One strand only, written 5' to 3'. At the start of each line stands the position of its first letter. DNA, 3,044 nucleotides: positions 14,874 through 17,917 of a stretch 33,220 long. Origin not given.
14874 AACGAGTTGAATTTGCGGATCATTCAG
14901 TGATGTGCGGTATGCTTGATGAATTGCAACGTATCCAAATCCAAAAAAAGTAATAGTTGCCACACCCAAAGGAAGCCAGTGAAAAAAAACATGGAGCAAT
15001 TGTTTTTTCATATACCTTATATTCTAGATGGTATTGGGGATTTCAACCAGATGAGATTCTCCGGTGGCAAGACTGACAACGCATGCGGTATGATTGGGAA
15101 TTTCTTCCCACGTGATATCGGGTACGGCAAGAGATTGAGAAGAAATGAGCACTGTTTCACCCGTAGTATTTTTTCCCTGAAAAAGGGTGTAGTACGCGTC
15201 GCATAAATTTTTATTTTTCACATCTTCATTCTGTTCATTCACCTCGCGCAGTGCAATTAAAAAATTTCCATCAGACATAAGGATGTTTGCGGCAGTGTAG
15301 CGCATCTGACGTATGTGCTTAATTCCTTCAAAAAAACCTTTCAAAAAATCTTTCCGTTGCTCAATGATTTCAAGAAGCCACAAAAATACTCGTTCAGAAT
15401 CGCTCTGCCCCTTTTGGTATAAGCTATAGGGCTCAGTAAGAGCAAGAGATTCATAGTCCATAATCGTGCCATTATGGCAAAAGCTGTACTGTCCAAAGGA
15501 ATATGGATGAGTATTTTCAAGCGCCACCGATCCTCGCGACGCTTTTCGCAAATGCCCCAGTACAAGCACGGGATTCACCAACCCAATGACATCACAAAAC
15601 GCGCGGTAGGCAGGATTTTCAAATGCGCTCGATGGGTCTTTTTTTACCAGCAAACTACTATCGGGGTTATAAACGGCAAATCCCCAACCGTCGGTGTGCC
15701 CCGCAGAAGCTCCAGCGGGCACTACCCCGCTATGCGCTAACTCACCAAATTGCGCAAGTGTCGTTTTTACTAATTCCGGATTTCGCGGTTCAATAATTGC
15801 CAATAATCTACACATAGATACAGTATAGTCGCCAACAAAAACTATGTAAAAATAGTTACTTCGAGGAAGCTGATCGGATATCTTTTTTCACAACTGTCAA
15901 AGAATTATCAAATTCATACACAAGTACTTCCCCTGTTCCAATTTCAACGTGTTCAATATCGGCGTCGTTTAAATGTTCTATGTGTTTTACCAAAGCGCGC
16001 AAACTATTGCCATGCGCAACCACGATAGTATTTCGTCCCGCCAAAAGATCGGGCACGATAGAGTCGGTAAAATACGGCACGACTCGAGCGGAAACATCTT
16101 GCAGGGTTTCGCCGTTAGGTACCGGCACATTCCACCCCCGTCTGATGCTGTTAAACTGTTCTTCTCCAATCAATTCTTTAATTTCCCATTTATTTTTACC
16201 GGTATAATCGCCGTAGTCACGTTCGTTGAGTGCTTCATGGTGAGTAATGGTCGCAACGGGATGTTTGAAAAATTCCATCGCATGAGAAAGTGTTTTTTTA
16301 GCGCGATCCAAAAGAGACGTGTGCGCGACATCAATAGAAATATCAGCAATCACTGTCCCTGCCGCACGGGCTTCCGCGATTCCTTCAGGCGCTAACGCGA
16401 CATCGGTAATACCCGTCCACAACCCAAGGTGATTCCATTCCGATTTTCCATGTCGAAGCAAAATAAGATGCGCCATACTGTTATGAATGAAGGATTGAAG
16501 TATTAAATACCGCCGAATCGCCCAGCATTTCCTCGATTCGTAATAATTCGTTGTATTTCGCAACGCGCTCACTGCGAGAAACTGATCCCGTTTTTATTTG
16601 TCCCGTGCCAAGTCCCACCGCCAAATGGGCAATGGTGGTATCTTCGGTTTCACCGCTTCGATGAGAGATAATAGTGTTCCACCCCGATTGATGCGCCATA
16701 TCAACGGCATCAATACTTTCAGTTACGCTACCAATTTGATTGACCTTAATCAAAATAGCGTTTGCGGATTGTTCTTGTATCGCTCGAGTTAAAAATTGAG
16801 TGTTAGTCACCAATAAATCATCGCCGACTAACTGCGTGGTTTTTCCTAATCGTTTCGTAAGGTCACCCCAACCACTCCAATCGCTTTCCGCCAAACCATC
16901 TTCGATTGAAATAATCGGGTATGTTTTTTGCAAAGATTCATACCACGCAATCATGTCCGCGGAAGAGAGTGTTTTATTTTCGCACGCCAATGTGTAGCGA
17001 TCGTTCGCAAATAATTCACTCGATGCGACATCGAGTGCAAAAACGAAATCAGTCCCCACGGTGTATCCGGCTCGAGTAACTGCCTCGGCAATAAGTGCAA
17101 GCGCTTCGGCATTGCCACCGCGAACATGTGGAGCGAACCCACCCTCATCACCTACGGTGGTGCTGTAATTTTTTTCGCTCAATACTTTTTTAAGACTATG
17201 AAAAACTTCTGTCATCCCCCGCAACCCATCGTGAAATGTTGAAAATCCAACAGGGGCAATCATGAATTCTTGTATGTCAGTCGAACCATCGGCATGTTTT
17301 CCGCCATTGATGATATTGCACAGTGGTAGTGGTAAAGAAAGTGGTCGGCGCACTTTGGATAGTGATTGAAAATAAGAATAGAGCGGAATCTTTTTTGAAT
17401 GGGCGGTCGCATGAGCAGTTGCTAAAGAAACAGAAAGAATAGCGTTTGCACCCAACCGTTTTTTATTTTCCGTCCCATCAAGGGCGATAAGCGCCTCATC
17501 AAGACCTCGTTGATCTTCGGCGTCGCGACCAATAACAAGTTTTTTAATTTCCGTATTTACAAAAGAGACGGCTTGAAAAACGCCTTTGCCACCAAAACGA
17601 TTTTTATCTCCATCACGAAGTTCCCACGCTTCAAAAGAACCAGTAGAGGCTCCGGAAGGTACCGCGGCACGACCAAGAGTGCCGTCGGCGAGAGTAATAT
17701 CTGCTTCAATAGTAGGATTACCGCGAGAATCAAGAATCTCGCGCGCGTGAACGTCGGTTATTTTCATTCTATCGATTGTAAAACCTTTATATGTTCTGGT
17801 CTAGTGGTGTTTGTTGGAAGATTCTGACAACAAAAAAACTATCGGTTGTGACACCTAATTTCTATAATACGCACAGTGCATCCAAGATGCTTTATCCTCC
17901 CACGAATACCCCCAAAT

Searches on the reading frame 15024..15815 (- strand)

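Call 72: search_protein_families(library=pfam, proteins=[window:15024-15815:-], max_evalue=0.0001)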
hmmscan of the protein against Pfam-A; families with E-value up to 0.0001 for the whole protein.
window:15024-15815:- (263 aa): 2 families
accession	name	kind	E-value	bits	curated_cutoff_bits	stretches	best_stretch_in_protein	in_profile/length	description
PF13230.11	GATase_4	-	3e-19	69.4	23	1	31-240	22-241/272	Glutamine amidotransferases class-II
PF13522.11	GATase_6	-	1.8e-06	28.4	27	1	84-145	12-75/130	Glutamine amidotransferase domain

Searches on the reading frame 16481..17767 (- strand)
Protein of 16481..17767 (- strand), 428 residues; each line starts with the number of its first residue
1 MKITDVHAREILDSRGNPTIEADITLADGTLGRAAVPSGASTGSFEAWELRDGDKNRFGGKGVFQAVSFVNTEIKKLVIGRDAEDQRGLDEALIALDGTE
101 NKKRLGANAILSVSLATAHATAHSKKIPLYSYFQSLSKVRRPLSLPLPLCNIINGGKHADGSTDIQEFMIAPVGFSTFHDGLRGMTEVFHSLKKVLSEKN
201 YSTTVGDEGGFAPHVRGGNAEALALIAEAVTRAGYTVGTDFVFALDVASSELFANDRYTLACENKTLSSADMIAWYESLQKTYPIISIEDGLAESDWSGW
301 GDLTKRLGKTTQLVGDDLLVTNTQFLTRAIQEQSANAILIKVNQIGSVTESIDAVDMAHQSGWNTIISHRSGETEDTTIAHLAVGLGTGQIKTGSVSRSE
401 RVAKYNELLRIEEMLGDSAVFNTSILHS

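Call 72: search_protein_families(library=pfam, proteins=[window:16481-17767:-], max_evalue=0.0001)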
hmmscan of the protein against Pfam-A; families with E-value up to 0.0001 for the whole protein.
window:16481-17767:- (428 aa): 3 families
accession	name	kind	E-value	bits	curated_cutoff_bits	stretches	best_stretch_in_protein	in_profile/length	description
PF00113.28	Enolase_C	-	2.2e-117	392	21.5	1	144-423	3-289/296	Enolase, C-terminal TIM barrel domain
PF03952.21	Enolase_N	-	1.6e-56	190.5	35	1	3-132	1-130/131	Enolase, N-terminal domain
PF13378.12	MR_MLE_C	-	9.6e-06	25.9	29.4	1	264-398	52-181/219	Enolase C-terminal domain-like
